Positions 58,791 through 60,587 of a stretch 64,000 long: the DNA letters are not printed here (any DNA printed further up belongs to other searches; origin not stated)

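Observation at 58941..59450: VirB9-like protein ends in a Met/Gln-rich linker and a SPOR-like peptidoglycan-binding domain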

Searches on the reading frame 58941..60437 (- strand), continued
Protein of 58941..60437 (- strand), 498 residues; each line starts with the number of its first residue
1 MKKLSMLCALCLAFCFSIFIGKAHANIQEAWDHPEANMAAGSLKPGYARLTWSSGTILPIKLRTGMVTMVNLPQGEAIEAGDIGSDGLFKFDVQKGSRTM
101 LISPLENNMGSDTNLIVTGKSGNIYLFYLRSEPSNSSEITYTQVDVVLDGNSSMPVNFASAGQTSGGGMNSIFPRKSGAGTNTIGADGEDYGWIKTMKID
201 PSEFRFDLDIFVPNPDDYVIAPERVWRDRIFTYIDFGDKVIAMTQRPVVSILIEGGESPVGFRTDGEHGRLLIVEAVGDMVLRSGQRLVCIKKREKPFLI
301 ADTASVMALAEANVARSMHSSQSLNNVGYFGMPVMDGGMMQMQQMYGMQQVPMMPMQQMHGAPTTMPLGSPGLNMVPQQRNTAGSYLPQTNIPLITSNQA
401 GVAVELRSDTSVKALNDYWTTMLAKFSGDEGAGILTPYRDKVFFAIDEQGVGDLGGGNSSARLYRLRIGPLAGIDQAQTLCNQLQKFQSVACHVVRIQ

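Call 34: find_encoding_contigs(protein=P0063, flank=10000, max_places=2)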
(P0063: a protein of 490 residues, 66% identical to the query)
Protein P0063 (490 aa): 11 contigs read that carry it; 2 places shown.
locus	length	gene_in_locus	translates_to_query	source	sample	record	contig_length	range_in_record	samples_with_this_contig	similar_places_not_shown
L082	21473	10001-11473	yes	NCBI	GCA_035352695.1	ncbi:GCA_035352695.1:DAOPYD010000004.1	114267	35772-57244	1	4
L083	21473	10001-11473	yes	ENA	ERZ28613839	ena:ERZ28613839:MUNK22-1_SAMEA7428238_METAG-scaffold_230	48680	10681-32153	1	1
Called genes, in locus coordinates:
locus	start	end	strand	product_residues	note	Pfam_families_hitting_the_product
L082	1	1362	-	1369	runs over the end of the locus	PF04997:RNA_pol_Rpb1_1, PF00623:RNA_pol_Rpb1_2, PF04983:RNA_pol_Rpb1_3, PF05000:RNA_pol_Rpb1_4, PF04998:RNA_pol_Rpb1_5, PF21668:RPOC_hybrid (faint), PF01333:Apocytochr_F_C (faint)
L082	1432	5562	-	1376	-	PF04563:RNA_pol_Rpb2_1, PF04561:RNA_pol_Rpb2_2, PF04565:RNA_pol_Rpb2_3, PF10385:RNA_pol_Rpb2_45, PF00562:RNA_pol_Rpb2_6, PF04560:RNA_pol_Rpb2_7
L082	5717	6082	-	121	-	PF16320:Ribosomal_L12_N, PF00542:Ribosomal_L12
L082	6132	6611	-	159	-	PF00466:Ribosomal_L10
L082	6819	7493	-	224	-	PF00687:Ribosomal_L1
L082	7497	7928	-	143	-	PF03946:Ribosomal_L11_N, PF00298:Ribosomal_L11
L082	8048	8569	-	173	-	PF02357:NusG, PF00467:KOW (faint)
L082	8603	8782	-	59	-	PF00584:SecE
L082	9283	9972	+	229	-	PF04335:VirB8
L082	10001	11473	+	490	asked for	PF03524:CagX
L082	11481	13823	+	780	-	PF03743:TrbI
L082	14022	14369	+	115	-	-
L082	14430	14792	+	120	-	-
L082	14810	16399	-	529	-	PF14849:YidC_periplas, PF02096:60KD_IMP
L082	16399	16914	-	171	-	PF01252:Peptidase_A8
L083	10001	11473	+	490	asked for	PF03524:CagX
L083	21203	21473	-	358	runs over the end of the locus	PF00768:Peptidase_S11, PF13354:Beta-lactamase2, PF05036:SPOR (faint)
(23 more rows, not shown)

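Call 60: predict_structure(alignment_id=A5)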
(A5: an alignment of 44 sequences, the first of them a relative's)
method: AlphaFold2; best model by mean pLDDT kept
length: 498 residues; sequences in the alignment: 44
mean_pLDDT: 56.7   pTM: 0.31
mean pLDDT of the five models: 56.7, 51.4, 50.1, 48.7, 46.6
residues with pLDDT >= 90: 50; 70-90: 140; 50-70: 55; < 50: 253
segments of 3 or more residues with pLDDT < 50: 26-30, 33-44, 156-310, 320-385, 395-397, 451-454
pLDDT, mean of each block of 10 residues (from residue 1): 80 72 48 43 63 87 87 92 91 91 89 93 92 78 84 50 29 35 39 36 32 38 27 23 25 30 32 28 30 31 43 49 37 33 32 33 31 33 46 52 86 86 76 79 75 49 82 88 78 80
secondary structure, 60 per line:
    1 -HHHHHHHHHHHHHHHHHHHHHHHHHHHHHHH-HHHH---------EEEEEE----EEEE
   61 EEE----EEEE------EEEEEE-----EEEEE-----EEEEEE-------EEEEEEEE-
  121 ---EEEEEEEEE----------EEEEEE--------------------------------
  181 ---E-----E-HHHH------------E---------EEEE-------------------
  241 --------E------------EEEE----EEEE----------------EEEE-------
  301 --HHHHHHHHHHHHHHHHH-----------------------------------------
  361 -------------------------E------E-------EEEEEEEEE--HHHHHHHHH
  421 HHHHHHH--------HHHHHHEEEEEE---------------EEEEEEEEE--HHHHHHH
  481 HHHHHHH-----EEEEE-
elements in order: H2-32 H34-37 E47-52 E57-63 E68-71 E78-83 E89-93 E99-104 E112-119 E124-132 E143-148 H192-195 E218-221 E262-265 E270-273 E290-293 H303-319 E401-409 H412-427 H436-441 E442-447 E463-471 H474-487 E493-497

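Call 62: fold_search(model_id=the predicted structure, library=pdb)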
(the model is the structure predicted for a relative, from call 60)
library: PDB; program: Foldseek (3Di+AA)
matches with E <= 10: 1775; with E <= 0.001: 15
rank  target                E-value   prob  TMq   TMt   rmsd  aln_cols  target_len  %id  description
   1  7o3t_B                6.0e-10  1.00  0.20  0.80   2.1       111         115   18  I-layer structure (TrwF/VirB9NTD, TrwE/VirB10NTD) of the outer membrane core complex from the fully-assembled R388 typ (released 2022-06-22)
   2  8rt6_v                1.4e-09  1.00  0.20  0.83   2.2       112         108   18  Conformation-A of the full-length outer membrane core complex (TrwH/VirB7, TrwF/VirB9, TrwE/VirB10CTD) from the fully- (released 2024-06-19)
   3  8rt6_B                7.9e-09  1.00  0.19  0.38   2.1       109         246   18  Conformation-A of the full-length outer membrane core complex (TrwH/VirB7, TrwF/VirB9, TrwE/VirB10CTD) from the fully- (released 2024-06-19)
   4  6gyb_B                1.5e-08  1.00  0.19  0.40  19.8       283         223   13  Cryo-EM structure of the bacteria-killing type IV secretion system core complex from Xanthomonas citri (released 2018-10-24)
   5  7mue_AH               3.0e-08  1.00  0.19  0.55  12.9       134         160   20  Legionella pneumophila Dot/Icm T4SS PR (released 2021-10-06)
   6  7muc_AH               4.8e-08  1.00  0.19  0.35  14.2       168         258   15  Legionella pneumophila Dot/Icm T4SS C1 Reconstruction (released 2021-10-06)
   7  7muc_VH               9.3e-08  1.00  0.19  0.37  12.8       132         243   18  Legionella pneumophila Dot/Icm T4SS C1 Reconstruction (released 2021-10-06)
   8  7oko_3                2.3e-06  1.00  0.16  0.32   4.4       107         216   12  Structure of the outer-membrane core complex (outer ring) from a conjugative type IV secretion system (released 2021-12-08)
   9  6x6j_AX               2.9e-06  1.00  0.18  0.52   6.0       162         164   14  Cryo-EM Structure of CagX and CagY within the Helicobacter pylori PR (released 2020-09-30)
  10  7spb_C1               3.7e-06  1.00  0.15  0.32   4.3       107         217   14  Models for C13 reconstruction of Outer Membrane Core Complex (OMCC) of Type IV Secretion System (T4SS) encoded by F-p (released 2022-02-02)
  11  6s5w_A                2.5e-04  1.00  0.13  0.49   4.1        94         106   12  Structure of Rib domain 'Rib Long' from Lactobacillus acidophilus (released 2019-12-11)
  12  7djl_C                5.4e-04  0.99  0.13  0.13   6.8       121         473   11  Structure of four truncated and mutated forms of quenching protein (released 2022-06-08)
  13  6s5w_B                6.4e-04  1.00  0.12  0.41   5.1        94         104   14  Structure of Rib domain 'Rib Long' from Lactobacillus acidophilus (released 2019-12-11)
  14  8jou_B                7.7e-04  0.99  0.11  0.41   5.2        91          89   14  Fiber I and fiber-tail-adaptor of phage GP4 (released 2024-01-03)
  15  9c3c_A                9.2e-04  1.00  0.12  0.15   5.5       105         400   17  Cryo-EM structure of native dystrophin-glycoprotein complex (DGC) (released 2024-10-23)
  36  6i09_A                1.3e-02  1.00  0.14  0.73   3.1        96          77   18  Crystal structure of RlpA SPOR domain from Pseudomonas aeruginosa in complex with denuded glycan obtained by soaking (released 2019-11-13)
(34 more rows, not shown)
